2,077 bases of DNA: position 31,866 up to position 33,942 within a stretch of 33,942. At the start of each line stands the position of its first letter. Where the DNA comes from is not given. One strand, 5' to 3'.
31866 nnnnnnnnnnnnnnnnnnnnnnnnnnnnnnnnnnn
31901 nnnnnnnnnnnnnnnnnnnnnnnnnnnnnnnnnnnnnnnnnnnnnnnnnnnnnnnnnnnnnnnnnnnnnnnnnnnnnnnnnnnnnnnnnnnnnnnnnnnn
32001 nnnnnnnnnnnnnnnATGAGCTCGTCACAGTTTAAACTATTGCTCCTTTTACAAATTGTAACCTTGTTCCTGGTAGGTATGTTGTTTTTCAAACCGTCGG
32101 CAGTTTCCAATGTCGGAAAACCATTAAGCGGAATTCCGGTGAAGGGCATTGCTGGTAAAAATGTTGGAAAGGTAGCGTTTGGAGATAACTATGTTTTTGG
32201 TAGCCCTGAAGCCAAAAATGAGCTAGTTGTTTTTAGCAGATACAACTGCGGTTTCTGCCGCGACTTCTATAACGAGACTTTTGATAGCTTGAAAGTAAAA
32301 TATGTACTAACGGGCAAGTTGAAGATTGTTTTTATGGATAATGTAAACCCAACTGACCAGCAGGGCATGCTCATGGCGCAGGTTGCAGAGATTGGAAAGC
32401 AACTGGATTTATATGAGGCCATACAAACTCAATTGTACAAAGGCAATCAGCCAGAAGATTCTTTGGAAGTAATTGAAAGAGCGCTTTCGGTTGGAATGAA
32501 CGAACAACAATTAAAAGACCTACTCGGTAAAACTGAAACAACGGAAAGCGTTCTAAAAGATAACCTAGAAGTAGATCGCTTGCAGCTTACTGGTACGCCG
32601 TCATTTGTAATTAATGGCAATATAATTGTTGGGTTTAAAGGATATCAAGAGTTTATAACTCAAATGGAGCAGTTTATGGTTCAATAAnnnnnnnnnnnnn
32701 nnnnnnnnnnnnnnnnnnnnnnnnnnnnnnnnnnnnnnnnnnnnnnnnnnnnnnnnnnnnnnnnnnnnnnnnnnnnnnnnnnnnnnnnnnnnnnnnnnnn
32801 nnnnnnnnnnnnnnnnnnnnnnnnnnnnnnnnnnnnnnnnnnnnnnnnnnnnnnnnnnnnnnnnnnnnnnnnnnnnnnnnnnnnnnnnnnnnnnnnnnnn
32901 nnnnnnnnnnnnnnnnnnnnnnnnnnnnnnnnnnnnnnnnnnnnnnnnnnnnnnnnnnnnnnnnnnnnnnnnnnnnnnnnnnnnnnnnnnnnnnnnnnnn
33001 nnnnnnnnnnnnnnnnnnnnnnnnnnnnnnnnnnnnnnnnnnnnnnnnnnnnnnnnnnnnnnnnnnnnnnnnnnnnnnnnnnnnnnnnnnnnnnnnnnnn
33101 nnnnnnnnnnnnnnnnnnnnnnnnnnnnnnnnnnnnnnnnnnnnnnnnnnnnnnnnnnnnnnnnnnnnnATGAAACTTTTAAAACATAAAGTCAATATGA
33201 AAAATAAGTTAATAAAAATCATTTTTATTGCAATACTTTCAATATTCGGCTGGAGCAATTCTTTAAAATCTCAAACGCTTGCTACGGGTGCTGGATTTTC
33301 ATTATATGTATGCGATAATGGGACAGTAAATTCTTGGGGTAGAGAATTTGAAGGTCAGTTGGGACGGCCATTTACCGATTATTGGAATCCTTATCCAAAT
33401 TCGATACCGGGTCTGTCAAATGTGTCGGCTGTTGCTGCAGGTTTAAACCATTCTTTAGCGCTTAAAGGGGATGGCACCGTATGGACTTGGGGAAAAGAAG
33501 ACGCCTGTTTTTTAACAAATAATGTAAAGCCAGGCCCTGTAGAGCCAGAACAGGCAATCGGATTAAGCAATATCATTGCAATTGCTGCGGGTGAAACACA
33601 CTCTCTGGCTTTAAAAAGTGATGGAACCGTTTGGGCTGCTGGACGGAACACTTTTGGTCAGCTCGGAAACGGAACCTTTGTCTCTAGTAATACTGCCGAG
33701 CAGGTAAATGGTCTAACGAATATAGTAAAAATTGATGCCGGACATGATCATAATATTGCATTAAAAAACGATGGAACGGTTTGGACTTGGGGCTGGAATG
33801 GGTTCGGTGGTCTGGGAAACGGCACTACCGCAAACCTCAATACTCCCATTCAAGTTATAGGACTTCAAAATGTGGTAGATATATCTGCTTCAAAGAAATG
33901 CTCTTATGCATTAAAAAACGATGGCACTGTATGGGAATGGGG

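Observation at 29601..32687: Compact cassette: Cys-rich EGF-signature lipoprotein + polytopic ICMT/PEMT-type methyltransferase + DsbA-like oxidoreductase (candidate dedicated maturation system)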

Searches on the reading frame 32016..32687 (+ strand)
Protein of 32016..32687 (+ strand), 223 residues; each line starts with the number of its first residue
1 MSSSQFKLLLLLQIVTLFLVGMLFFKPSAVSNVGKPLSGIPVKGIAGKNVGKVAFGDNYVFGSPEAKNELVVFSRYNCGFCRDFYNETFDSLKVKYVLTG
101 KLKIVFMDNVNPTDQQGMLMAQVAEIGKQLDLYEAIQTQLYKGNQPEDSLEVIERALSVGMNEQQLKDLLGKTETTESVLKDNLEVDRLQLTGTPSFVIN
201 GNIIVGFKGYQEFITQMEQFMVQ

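Call 3: search_protein_families(library=pfam, proteins=[window:32016-32687:+], max_evalue=1)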
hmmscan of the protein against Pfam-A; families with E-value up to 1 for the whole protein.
window:32016-32687:+ (223 aa): 4 families
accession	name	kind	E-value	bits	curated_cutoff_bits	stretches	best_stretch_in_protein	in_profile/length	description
PF13462.12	Thioredoxin_4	-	3.3e-19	70.1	23.2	1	58-213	5-159/165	Thioredoxin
PF01323.26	DSBA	-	1.1e-08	35.6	25.6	1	118-212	92-185/191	DSBA-like thioredoxin domain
PF13098.12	Thioredoxin_2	-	0.0002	22.1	27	1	65-218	4-101/104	Thioredoxin-like domain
PF10400.15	Vir_act_alpha_C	-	0.029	15.5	22.4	1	102-146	7-47/78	Virulence activator alpha C-term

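Call 4: search_protein_families(library=ncbifam, proteins=[window:32016-32687:+], max_evalue=1)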
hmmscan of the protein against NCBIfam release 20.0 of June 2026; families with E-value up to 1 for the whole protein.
window:32016-32687:+ (223 aa): 6 families
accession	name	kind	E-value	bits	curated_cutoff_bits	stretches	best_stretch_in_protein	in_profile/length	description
NF041057.1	Rcas_1661_fam_Se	equivalog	1.7e-14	54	190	1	58-218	81-245/247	Rcas_1661 family thioredoxin-like (seleno)lipoprotein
NF008129.0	PRK10877.1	equivalog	0.0018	17.5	215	0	59-89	100-130/237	bifunctional protein-disulfide isomerase/oxidoreductase DsbC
NF047695.1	ThlDiSintDsbAHaem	equivalog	0.0026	17.1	290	1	63-214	35-188/206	thiol:disulfide interchange protein DsbA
TIGR02196.1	GlrX_YruB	hypoth_equivalog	0.061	13.8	88.55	0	188-208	45-65/74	glutaredoxin-like protein, YruB-family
NF006537.0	PRK09027.1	equivalog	0.067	12.6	153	1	71-100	122-151/295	cytidine deaminase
NF008657.0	PRK11657.1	equivalog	0.096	11.9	124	1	62-106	113-157/251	thiol:disulfide interchange protein DsbG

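Call 81: search_protein_families(library=padloc, proteins=[window:32016-32684:+], max_evalue=0.01)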
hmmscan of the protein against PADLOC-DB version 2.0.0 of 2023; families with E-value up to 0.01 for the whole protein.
window:32016-32684:+ (223 aa): 0 families

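Call 82: search_solved_structures(query=window:32016-32684:+, max_evalue=0.001)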
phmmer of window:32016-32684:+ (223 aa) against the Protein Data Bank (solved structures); distinct sequences matched with E-value up to 0.001: 12.
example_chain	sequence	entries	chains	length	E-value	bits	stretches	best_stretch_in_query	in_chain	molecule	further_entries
3gyk_A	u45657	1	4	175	3.5e-07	33.3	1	60-209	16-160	27kDa outer membrane protein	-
4pwp_A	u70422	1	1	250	3.7e-07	33.2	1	55-219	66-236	DsbA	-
4pwo_A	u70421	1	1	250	4.9e-07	32.8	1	55-219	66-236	DsbA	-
7unn_A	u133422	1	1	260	5.5e-07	32.7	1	55-219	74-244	Thioredoxin domain-containing protein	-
3f4t_A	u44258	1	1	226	2.9e-06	30.3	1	58-202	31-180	Putative uncharacterized protein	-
3f4r_A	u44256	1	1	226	3.5e-06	30.1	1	58-202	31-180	Putative uncharacterized protein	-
7uno_A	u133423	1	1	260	1.4e-05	28.1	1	55-219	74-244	Thioredoxin domain-containing protein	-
3gmf_A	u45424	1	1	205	1.6e-05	27.9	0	58-116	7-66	Protein-disulfide isomerase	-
3f4s_A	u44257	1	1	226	1.7e-05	27.8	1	58-202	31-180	Putative uncharacterized protein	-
3eu3_A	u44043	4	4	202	2.3e-05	27.4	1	57-218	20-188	BdbD | Disulfide bond formation protein D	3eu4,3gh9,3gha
4npb_A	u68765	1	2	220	0.00069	22.5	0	57-90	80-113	Protein disulfide isomerase II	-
6mhh_A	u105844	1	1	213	0.00095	22.1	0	60-213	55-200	Metal resistance protein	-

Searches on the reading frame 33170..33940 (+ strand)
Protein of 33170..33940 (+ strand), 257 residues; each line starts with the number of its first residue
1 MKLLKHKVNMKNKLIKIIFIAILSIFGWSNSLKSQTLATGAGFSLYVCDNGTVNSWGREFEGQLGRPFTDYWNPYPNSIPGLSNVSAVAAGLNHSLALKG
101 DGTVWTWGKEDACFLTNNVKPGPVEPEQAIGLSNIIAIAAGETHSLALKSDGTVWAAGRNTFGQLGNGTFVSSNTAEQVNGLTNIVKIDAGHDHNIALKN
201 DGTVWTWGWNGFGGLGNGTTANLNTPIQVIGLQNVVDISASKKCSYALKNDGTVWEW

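Call 87: search_protein_families(library=pfam, proteins=[window:33170-33940:+], max_evalue=0.00001)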
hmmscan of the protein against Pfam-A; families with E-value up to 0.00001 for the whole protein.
window:33170-33940:+ (257 aa): 4 families
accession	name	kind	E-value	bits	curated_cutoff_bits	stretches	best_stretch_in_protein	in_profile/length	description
PF25390.1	WD40_RLD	-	3.7e-50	171.7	150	1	36-257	93-322/363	RCC1-like domain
PF00415.24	RCC1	-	7.9e-38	129.2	21.7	3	201-248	1-50/50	Regulator of chromosome condensation (RCC1) repeat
PF13540.12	RCC1_2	-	8.8e-38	127.6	22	3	135-164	1-30/30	Regulator of chromosome condensation (RCC1) repeat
PF25384.1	Alsin_RLD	-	9.9e-07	28.8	100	0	185-225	277-317/405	Alsin RCC1-like domain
